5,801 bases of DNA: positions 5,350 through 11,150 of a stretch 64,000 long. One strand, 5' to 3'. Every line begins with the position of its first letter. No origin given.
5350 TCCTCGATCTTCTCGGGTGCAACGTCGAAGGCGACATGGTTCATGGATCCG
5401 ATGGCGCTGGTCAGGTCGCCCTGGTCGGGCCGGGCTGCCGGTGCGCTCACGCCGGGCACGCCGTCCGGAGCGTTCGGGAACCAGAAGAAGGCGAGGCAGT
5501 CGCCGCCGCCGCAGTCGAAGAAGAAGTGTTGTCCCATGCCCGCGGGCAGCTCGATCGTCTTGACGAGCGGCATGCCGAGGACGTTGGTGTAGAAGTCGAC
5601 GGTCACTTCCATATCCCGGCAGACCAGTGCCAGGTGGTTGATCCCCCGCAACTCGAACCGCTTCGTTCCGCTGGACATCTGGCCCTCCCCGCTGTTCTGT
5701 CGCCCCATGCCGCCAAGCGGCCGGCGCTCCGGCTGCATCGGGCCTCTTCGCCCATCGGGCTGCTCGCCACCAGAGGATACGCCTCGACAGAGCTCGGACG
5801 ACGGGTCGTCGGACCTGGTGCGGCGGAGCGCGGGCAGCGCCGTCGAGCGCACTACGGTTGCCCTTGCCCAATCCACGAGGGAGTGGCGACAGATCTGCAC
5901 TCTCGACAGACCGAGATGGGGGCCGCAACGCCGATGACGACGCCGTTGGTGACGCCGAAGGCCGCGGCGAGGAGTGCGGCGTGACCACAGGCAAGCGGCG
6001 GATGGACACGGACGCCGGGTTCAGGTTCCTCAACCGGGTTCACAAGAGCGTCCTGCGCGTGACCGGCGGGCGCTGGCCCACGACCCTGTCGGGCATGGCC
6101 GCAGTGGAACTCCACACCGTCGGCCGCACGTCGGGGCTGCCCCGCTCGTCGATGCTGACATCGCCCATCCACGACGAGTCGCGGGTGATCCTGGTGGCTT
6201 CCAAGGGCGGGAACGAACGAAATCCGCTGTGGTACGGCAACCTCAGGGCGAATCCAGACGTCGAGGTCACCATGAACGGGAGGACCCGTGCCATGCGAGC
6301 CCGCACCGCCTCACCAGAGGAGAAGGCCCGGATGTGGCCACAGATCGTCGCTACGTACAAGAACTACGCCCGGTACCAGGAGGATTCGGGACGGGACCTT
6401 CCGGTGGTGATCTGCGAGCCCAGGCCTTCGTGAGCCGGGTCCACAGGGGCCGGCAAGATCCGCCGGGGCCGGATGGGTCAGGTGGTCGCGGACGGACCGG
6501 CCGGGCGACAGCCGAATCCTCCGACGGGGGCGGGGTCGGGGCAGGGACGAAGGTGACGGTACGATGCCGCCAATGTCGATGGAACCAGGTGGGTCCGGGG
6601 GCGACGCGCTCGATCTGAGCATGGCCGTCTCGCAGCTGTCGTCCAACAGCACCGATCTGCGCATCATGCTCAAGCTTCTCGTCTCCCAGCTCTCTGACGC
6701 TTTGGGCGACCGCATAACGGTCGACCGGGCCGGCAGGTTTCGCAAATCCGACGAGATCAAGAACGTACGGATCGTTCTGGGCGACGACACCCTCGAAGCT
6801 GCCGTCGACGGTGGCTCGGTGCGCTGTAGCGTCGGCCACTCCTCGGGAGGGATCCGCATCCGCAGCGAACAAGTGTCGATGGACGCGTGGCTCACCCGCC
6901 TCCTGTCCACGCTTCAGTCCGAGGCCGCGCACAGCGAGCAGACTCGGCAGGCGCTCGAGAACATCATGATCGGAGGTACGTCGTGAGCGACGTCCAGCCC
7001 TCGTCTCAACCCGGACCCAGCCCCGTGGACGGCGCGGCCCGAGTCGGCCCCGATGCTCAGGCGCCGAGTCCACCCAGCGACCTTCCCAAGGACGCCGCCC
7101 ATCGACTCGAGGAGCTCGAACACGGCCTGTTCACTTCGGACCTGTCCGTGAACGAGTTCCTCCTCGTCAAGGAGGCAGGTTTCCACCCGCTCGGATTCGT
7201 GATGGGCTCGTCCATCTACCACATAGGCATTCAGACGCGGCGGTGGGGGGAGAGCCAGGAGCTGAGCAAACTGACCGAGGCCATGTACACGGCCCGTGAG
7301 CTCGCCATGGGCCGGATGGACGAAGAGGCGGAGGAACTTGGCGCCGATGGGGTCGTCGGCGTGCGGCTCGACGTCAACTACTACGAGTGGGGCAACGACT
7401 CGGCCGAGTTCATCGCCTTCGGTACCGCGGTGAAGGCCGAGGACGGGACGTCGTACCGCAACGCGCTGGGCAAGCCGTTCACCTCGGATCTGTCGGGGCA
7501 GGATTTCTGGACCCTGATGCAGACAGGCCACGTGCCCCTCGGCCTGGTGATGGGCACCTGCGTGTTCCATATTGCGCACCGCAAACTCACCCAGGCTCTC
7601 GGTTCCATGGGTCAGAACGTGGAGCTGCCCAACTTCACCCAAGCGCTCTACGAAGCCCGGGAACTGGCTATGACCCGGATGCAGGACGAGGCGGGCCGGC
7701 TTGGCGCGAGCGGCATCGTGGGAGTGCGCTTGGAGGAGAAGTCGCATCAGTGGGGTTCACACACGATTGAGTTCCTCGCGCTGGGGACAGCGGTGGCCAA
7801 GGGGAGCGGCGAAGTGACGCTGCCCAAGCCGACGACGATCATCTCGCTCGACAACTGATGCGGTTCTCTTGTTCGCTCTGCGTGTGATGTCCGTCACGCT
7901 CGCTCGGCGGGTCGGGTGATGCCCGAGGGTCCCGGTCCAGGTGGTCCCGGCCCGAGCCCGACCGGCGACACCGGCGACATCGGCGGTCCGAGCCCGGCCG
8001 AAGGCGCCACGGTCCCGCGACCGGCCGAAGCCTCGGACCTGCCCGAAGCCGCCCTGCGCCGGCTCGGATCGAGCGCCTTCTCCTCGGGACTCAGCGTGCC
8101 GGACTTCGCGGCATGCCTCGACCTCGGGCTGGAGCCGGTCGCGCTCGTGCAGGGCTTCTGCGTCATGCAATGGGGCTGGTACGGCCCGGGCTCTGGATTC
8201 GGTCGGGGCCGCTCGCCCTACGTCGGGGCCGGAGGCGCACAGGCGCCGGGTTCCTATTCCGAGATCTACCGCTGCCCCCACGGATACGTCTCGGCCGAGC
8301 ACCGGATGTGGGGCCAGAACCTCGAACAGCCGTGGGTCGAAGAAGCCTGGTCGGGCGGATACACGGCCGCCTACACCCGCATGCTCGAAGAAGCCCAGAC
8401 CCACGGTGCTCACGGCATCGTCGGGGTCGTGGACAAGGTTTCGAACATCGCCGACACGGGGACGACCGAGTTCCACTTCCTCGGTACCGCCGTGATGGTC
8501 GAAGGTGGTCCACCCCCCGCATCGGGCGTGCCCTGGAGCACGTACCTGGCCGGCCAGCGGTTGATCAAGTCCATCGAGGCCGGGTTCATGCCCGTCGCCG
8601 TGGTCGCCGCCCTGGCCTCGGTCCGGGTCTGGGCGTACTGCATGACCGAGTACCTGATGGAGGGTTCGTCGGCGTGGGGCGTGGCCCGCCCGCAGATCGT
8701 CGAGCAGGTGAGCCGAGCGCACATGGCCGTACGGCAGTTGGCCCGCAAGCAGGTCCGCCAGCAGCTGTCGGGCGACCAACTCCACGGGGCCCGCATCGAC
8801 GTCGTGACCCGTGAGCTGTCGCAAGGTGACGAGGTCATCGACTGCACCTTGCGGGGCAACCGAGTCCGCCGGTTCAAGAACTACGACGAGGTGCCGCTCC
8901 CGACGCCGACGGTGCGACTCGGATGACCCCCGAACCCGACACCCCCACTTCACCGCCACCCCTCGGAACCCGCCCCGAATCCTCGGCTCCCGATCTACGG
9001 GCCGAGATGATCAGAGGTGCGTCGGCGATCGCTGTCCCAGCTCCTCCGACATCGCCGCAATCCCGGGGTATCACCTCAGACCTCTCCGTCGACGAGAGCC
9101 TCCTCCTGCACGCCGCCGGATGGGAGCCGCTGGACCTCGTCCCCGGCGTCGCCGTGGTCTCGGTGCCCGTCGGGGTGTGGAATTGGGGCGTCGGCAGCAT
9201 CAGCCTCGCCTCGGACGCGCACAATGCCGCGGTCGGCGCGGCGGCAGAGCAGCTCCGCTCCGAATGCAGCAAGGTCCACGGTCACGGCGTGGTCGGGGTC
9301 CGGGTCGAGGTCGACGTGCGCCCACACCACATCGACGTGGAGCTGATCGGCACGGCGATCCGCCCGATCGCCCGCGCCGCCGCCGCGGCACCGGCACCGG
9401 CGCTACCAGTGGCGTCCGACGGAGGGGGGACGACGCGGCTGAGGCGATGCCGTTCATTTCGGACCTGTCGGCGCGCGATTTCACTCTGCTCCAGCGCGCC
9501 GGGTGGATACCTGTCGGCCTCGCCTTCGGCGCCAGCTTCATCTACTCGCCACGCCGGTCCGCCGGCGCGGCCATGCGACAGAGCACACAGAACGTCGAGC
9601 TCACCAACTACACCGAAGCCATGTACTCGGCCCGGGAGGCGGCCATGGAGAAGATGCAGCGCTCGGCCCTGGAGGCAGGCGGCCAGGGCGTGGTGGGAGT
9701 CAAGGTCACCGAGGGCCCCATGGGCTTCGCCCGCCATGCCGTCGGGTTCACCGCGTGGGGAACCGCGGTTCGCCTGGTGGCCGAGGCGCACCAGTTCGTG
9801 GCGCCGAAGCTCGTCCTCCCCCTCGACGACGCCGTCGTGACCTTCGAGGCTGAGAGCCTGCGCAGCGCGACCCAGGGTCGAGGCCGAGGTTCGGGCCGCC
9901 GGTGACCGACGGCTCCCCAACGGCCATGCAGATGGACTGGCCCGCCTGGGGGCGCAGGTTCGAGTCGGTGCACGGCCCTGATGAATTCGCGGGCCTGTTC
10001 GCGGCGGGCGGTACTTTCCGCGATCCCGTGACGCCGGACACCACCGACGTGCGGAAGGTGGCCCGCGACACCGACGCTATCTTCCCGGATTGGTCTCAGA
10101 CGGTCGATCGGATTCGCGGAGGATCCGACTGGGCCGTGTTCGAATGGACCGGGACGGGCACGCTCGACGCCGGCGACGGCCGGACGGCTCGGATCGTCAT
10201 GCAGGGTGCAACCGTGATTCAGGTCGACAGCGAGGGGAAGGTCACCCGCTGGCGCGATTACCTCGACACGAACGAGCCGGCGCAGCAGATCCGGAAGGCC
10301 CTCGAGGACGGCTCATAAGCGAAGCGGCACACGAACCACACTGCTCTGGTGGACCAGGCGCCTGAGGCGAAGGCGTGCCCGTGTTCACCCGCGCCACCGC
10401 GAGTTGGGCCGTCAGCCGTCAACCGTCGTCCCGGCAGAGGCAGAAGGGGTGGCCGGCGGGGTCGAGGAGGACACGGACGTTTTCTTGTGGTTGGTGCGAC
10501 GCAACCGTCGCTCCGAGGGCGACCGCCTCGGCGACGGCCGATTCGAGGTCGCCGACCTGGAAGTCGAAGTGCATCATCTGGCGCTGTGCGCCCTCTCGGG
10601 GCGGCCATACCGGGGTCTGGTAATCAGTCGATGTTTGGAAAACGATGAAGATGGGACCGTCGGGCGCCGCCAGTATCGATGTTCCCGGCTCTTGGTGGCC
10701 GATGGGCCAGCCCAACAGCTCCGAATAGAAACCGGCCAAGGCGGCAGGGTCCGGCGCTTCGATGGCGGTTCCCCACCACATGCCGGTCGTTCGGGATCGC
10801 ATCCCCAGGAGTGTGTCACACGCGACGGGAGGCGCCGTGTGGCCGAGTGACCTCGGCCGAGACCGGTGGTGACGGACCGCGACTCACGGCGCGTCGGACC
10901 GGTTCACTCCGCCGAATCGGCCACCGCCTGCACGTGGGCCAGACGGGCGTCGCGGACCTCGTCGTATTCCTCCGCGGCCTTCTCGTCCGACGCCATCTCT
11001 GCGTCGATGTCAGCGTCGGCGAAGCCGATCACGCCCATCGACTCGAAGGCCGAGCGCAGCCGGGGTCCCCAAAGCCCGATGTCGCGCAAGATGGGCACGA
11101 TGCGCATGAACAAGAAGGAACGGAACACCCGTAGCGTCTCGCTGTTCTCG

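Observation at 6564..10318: Translationally coupled five-gene operon built around three paralogous double-YbjQ (UPF0145/DUF74) proteins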

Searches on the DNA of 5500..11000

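Call 31: search_rna_families(source=window, start=5500, end=11000, threshold=evalue, max_evalue=1)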
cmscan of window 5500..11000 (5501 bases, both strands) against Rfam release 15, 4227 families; matches with E-value up to 1: 0.
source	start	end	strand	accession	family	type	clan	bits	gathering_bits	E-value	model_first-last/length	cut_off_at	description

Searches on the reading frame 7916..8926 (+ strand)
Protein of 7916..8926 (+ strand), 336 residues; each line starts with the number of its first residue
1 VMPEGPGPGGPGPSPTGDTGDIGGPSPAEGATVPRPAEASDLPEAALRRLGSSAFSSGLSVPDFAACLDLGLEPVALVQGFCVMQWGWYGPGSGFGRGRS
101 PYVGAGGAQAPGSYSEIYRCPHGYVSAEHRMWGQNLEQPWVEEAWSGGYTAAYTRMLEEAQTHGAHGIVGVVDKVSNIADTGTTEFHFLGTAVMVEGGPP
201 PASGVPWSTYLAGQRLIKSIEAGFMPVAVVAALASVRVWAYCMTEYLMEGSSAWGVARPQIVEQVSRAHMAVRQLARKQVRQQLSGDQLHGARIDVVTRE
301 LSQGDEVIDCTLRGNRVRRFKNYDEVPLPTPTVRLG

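Call 3: search_protein_families(library=pfam, proteins=[window:7916-8926:+], max_evalue=0.1)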
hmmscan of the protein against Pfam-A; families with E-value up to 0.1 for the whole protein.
window:7916-8926:+ (336 aa): 1 family
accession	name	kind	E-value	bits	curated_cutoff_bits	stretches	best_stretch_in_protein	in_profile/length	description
PF01906.23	YbjQ_1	-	0.0001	23.3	23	1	150-195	59-103/103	Putative heavy-metal-binding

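Call 8: search_protein_families(library=ncbifam, proteins=[window:7916-8926:+], max_evalue=0.1)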
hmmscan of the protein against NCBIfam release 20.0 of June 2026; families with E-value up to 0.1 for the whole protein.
window:7916-8926:+ (336 aa): 0 families

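Call 9: search_protein_families(library=padloc, proteins=[window:7916-8926:+], max_evalue=0.1)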
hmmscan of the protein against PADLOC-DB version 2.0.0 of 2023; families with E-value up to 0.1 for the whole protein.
window:7916-8926:+ (336 aa): 0 families

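Call 17: list_cluster_members(proteins=[P0121, window:7916-8923:+, window:6983-7855:+])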
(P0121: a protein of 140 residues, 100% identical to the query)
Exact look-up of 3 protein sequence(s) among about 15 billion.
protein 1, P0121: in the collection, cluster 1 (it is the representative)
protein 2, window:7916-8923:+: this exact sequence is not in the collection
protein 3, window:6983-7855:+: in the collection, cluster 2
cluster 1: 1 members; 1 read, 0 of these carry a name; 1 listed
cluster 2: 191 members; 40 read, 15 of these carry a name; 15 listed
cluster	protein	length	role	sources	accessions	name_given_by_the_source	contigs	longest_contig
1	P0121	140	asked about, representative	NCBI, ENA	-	-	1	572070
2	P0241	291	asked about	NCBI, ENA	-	-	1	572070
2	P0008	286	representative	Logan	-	-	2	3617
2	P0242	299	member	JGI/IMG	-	uncharacterized protein YbjQ (UPF0145 family)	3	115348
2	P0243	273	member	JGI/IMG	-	uncharacterized protein YbjQ (UPF0145 family)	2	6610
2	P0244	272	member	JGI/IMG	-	uncharacterized protein YbjQ (UPF0145 family)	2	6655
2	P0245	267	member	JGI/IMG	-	uncharacterized protein YbjQ (UPF0145 family)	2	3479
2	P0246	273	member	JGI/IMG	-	uncharacterized protein YbjQ (UPF0145 family)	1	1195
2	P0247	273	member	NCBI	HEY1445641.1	MAG TPA: heavy metal-binding domain-containing protein [Acidimicrobiales bacterium]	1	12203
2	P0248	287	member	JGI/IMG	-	uncharacterized protein YbjQ (UPF0145 family)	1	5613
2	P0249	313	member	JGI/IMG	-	uncharacterized protein YbjQ (UPF0145 family)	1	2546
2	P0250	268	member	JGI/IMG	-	uncharacterized protein YbjQ (UPF0145 family)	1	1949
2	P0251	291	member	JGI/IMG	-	uncharacterized protein YbjQ (UPF0145 family)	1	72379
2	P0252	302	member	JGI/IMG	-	uncharacterized protein YbjQ (UPF0145 family)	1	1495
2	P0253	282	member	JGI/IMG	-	uncharacterized protein YbjQ (UPF0145 family)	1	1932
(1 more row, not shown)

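Call 36: find_homologous_proteins(query=window:7916-8923:+, max_evalue=0.001)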
Query window:7916-8923:+ (336 aa): 1041 proteins with E <= 0.001 among 8000 candidates; the best 120 are listed.
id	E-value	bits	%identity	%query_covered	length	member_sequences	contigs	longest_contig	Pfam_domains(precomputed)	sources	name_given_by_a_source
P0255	1.3e-191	654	91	93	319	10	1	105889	-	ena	-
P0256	2.6e-185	634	81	100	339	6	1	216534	-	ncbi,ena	-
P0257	1.0e-184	632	89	90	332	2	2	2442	-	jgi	jgi:hypothetical protein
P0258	2.4e-183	627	89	89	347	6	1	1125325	-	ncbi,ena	-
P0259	2.0e-181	621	86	93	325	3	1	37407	-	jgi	jgi:hypothetical protein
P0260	5.1e-165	567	82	88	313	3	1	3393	-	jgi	jgi:hypothetical protein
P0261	7.1e-165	566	82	88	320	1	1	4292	PF01906.24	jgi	jgi:hypothetical protein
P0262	1.1e-164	566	81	88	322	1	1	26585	-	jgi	jgi:putative heavy-metal-binding protein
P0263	1.5e-164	565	82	88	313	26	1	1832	-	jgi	-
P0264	2.0e-164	565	82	90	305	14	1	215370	-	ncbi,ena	-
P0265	2.0e-164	565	82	88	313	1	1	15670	-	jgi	jgi:hypothetical protein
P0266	2.5e-164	565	83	88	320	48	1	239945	-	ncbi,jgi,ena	jgi:hypothetical protein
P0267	2.7e-164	565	80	90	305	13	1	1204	-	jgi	jgi:hypothetical protein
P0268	1.8e-163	562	82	88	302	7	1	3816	-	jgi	-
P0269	2.8e-163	561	79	95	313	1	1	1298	-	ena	-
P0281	4.7e-161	554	79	88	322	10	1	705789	PF01906.24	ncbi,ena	-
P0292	5.2e-160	550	75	95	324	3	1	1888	PF01906.24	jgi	jgi:hypothetical protein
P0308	3.5e-158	544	75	96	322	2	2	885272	PF01906.24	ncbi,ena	-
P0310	7.3e-158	543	75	98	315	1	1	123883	PF01906.24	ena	-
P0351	2.9e-155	535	80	88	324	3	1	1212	PF01906.24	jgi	-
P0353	5.6e-155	534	78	90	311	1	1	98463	PF01906.24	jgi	jgi:hypothetical protein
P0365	4.6e-154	531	74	96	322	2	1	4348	PF01906.24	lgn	-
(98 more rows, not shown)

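Call 49: predict_structure(alignment_id=A3)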
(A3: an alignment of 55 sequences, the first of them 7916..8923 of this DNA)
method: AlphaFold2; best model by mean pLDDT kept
length: 336 residues; sequences in the alignment: 55
mean_pLDDT: 49.3   pTM: 0.48
mean pLDDT of the five models: 49.3, 48.0, 45.6, 44.0, 43.7
residues with pLDDT >= 90: 0; 70-90: 65; 50-70: 64; < 50: 207
segments of 3 or more residues with pLDDT < 50: 4-46, 90-126, 132-136, 211-214, 220-225, 235-336
pLDDT, mean of each block of 10 residues (from residue 1): 36 39 34 36 47 64 74 85 59 45 40 34 43 52 66 82 83 59 68 81 70 47 47 46 34 44 38 42 33 27 28 25 31 30
secondary structure, 60 per line:
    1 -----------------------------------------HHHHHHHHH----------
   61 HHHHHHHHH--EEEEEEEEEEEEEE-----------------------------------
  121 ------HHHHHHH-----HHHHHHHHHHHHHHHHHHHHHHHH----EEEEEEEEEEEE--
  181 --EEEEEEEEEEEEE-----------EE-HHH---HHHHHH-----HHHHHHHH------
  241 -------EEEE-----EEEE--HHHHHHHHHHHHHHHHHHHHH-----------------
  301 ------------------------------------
elements in order: H42-50 H61-69 E72-85 H127-133 H139-162 E167-178 E183-195 H216-221 H227-234 E248-251 E257-260 H263-283

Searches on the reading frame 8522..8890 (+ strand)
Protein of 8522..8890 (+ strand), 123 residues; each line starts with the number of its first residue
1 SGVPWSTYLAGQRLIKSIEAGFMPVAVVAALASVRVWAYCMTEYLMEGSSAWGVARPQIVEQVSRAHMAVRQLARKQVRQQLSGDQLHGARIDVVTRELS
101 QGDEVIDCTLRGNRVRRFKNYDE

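Call 91: search_solved_structures(query=A7, max_evalue=10, show_alignments=1)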
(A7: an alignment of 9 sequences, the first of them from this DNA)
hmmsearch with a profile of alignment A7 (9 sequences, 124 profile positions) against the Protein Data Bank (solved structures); distinct sequences matched with E-value up to 10: 2.
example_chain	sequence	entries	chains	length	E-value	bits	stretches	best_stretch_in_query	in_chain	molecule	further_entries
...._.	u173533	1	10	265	0.85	13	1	17-93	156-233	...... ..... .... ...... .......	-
7q3e_D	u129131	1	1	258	0.92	12.9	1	88-119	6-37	Ciliogenesis and planar polarity effector 2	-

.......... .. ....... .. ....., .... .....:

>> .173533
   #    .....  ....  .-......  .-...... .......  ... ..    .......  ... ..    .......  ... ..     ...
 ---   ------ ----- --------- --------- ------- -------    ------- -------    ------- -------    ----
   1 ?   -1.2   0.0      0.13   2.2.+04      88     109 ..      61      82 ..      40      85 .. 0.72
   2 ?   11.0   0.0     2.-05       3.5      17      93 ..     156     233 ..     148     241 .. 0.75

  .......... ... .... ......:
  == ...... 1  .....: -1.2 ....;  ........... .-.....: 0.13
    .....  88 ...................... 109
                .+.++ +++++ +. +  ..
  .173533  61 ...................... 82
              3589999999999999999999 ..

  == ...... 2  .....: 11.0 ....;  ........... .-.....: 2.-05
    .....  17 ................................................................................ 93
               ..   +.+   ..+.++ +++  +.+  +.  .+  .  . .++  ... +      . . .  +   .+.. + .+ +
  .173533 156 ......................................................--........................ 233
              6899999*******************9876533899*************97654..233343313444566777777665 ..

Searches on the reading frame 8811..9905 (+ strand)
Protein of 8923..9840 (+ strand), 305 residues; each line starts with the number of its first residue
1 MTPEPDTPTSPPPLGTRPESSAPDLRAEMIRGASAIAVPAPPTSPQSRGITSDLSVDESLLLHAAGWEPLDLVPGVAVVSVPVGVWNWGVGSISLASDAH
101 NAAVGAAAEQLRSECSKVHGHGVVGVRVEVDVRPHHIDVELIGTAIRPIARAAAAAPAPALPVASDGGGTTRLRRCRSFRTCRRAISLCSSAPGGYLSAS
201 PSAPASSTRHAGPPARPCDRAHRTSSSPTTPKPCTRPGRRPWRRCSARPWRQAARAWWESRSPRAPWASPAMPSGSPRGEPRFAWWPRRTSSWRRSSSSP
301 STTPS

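Call 3: search_protein_families(library=pfam, proteins=[window:8923-9840:+, window:8811-9905:+], max_evalue=0.1)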
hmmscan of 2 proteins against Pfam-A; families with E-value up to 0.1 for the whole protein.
window:8923-9840:+ (305 aa): 0 families

window:8811-9905:+ (364 aa): 1 family
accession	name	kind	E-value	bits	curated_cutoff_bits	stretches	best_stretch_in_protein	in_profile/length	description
PF01906.23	YbjQ_1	-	2.1e-08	35.2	23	1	262-321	45-102/103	Putative heavy-metal-binding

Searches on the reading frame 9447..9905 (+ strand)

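Call 8: search_protein_families(library=ncbifam, proteins=[window:9447-9905:+], max_evalue=0.1)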
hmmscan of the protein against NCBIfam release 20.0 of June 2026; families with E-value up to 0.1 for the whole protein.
window:9447-9905:+ (152 aa): 4 families
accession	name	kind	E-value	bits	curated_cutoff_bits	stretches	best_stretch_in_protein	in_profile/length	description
NF002224.0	PRK01119.1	equivalog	1.7e-05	24.8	169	1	53-113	48-108/110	putative heavy metal-binding protein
NF002989.0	PRK03732.1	equivalog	4.5e-05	23.6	181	1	46-109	48-109/114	hypothetical protein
NF002776.0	PRK02877.1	equivalog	0.0064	16.6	160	1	54-110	49-105/107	hypothetical protein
NF009496.0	PRK12856.1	subfamily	0.095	12.9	177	0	54-89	49-84/103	hypothetical protein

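Call 9: search_protein_families(library=padloc, proteins=[window:9447-9905:+], max_evalue=0.1)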
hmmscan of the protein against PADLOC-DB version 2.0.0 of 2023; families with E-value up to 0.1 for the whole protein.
window:9447-9905:+ (152 aa): 0 families

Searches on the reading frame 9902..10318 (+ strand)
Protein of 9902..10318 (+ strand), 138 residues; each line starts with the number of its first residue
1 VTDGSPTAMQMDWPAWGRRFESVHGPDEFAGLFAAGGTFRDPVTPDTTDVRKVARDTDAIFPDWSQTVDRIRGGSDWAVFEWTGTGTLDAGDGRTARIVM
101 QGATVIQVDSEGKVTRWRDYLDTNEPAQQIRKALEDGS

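Call 3: search_protein_families(library=pfam, proteins=[window:9902-10318:+], max_evalue=0.1)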
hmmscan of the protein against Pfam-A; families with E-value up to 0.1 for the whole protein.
window:9902-10318:+ (138 aa): 3 families
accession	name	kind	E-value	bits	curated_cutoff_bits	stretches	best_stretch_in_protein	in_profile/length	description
PF12680.13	SnoaL_2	-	3e-09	37.9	27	1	24-117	11-102/102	SnoaL-like domain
PF07366.18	SnoaL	-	7.9e-05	22.9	28.4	1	49-130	42-126/126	SnoaL-like polyketide cyclase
PF12545.13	DUF3739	-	0.096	13.6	27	0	79-115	4-39/110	Filamentous haemagglutinin family outer membrane protein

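Call 8: search_protein_families(library=ncbifam, proteins=[window:9902-10318:+], max_evalue=0.1)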
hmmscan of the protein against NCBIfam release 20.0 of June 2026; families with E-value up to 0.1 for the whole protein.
window:9902-10318:+ (138 aa): 1 family
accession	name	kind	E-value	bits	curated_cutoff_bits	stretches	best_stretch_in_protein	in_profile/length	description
TIGR02096.1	TIGR02096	subfamily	0.0011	19.3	97.1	1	27-130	17-128/129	ketosteroid isomerase-related protein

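Call 9: search_protein_families(library=padloc, proteins=[window:9902-10318:+], max_evalue=0.1)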
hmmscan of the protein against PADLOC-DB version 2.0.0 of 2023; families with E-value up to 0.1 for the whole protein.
window:9902-10318:+ (138 aa): 0 families
